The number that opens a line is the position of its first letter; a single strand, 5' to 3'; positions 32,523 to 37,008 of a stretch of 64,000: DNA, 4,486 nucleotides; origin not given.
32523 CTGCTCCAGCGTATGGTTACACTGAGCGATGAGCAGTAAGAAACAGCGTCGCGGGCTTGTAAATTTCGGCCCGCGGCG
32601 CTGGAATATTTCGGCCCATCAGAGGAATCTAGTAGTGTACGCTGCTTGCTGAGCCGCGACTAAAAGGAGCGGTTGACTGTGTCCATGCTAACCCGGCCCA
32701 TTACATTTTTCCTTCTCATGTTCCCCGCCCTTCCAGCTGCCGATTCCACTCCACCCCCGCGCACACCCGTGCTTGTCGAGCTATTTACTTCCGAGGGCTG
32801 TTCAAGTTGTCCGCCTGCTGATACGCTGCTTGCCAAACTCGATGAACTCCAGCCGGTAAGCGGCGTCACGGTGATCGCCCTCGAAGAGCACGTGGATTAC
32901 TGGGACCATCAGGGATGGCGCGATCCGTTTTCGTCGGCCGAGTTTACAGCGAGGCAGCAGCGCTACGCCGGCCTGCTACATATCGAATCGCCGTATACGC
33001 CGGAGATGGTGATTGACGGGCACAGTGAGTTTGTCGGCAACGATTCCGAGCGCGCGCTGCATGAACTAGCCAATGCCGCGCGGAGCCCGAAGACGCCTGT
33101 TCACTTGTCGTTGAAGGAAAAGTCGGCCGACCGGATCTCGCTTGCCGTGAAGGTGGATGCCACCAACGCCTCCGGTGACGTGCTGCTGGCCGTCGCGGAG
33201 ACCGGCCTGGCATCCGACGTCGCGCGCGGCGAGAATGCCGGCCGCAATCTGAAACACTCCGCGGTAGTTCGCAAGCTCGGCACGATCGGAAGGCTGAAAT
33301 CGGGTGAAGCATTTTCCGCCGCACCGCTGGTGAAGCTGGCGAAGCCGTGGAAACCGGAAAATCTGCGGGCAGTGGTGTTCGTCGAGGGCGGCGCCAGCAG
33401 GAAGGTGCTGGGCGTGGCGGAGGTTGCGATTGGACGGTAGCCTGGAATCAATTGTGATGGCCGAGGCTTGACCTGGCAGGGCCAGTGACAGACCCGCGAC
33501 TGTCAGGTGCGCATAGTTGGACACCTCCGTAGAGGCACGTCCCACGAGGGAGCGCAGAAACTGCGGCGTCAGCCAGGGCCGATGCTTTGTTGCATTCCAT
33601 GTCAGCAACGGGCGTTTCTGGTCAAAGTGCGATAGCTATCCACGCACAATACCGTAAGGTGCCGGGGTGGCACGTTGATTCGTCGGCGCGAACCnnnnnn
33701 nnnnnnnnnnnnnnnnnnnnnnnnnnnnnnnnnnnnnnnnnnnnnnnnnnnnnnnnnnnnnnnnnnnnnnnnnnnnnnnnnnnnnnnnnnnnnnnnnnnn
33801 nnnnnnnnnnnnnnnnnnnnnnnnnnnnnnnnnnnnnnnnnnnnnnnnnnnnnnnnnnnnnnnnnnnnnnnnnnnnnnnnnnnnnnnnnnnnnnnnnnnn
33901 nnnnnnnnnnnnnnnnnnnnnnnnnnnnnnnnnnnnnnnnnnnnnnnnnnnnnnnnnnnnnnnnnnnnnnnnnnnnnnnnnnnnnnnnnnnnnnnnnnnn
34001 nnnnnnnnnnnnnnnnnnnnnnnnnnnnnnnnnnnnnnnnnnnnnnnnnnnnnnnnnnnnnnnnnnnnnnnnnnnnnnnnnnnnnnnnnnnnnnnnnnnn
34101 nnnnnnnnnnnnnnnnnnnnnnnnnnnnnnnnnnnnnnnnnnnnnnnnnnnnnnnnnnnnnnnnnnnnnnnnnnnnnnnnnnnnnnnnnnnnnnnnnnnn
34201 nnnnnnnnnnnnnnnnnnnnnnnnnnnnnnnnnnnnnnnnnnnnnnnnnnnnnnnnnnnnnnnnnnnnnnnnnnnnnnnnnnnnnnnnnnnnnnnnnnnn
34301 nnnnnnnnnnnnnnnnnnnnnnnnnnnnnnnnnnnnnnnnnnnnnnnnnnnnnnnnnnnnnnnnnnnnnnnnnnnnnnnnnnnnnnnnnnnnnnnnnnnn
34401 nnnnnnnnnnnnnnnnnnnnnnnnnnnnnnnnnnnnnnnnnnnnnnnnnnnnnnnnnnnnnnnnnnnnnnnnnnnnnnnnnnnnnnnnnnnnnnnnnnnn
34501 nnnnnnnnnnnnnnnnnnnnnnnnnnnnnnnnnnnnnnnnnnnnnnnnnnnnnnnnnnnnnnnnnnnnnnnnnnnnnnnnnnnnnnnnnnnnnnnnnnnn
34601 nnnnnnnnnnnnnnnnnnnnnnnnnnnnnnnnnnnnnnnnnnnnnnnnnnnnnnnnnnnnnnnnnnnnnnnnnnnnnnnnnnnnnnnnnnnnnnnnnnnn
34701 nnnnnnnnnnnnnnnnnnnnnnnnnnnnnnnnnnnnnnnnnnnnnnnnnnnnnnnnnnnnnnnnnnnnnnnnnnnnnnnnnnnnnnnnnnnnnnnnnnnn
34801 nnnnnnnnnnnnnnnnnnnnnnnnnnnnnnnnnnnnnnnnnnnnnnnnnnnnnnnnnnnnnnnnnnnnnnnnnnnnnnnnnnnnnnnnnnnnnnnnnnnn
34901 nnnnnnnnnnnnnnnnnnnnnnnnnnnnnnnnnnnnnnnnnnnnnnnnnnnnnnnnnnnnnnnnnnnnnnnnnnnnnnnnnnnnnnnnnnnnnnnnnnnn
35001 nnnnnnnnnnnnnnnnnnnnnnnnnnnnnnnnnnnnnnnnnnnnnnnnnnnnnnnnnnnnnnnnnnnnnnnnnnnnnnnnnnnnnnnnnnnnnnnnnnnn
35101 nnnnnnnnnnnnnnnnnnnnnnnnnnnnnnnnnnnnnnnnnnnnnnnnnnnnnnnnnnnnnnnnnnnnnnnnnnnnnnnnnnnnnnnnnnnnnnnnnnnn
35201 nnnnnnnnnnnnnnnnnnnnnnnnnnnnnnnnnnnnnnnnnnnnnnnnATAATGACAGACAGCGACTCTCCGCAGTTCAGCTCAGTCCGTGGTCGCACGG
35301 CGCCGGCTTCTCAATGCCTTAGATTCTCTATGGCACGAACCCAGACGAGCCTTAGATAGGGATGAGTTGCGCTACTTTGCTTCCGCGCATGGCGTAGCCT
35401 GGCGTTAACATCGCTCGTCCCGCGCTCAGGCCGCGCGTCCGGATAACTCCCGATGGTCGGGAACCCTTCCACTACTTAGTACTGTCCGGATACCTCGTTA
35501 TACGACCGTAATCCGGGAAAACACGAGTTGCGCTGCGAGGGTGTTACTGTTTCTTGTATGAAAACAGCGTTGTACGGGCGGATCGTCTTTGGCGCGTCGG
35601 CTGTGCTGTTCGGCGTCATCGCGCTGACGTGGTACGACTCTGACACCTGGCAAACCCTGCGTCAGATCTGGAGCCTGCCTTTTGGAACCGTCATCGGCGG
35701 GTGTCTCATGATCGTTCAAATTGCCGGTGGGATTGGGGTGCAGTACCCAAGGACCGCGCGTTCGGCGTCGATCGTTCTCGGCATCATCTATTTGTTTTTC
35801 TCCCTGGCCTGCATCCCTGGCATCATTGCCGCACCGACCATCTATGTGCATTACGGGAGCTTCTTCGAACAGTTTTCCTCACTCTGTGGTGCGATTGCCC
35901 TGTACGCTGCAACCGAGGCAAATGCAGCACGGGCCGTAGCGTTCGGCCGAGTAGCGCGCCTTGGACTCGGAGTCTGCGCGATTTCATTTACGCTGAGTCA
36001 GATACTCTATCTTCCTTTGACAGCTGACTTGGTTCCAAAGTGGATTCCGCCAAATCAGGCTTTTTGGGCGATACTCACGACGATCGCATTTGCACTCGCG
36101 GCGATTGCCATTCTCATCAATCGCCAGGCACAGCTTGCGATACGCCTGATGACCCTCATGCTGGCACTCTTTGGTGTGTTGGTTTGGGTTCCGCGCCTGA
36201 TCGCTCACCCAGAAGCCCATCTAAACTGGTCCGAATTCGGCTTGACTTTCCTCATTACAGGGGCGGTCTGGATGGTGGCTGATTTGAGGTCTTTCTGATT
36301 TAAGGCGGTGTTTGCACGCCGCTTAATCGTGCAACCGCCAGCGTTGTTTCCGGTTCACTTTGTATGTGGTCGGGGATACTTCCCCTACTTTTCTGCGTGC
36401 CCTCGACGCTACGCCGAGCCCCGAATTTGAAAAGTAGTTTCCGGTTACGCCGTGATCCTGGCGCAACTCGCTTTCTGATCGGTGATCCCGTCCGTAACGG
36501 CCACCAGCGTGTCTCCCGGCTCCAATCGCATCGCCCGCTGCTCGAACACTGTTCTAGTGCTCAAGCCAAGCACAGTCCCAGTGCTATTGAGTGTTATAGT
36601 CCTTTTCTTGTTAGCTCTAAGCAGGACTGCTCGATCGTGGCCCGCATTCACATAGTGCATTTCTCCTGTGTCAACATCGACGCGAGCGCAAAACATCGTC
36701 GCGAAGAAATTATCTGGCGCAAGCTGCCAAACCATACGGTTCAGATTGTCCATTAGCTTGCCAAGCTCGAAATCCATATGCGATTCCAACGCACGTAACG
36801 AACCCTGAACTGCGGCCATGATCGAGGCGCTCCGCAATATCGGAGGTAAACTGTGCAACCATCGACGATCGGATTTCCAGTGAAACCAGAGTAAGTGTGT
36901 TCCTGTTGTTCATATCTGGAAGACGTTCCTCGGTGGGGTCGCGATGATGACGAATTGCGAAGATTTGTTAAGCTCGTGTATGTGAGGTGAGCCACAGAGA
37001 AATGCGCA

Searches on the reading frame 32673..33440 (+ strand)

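Call 23: search_protein_families(library=pfam, proteins=[window:32673-33440:+], max_evalue=0.001)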
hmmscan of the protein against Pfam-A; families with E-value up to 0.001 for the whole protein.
window:32673-33440:+ (255 aa): 2 families
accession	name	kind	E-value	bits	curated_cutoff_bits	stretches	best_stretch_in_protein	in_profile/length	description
PF06764.17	DUF1223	-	1.5e-57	195.4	30.7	1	34-237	1-201/202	Protein of unknown function (DUF1223)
PF11551.14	Omp28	-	5e-06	26.9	34.9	1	105-254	9-168/171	Outer membrane protein Omp28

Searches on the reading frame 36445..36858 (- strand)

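Call 23: search_protein_families(library=pfam, proteins=[window:36445-36858:-], max_evalue=0.001)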
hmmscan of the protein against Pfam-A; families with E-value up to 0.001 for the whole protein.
window:36445-36858:- (137 aa): 1 family
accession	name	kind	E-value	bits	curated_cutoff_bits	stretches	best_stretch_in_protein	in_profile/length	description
PF07228.17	SpoIIE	-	6.9e-27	95.1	25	1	8-130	17-138/192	Stage II sporulation protein E (SpoIIE)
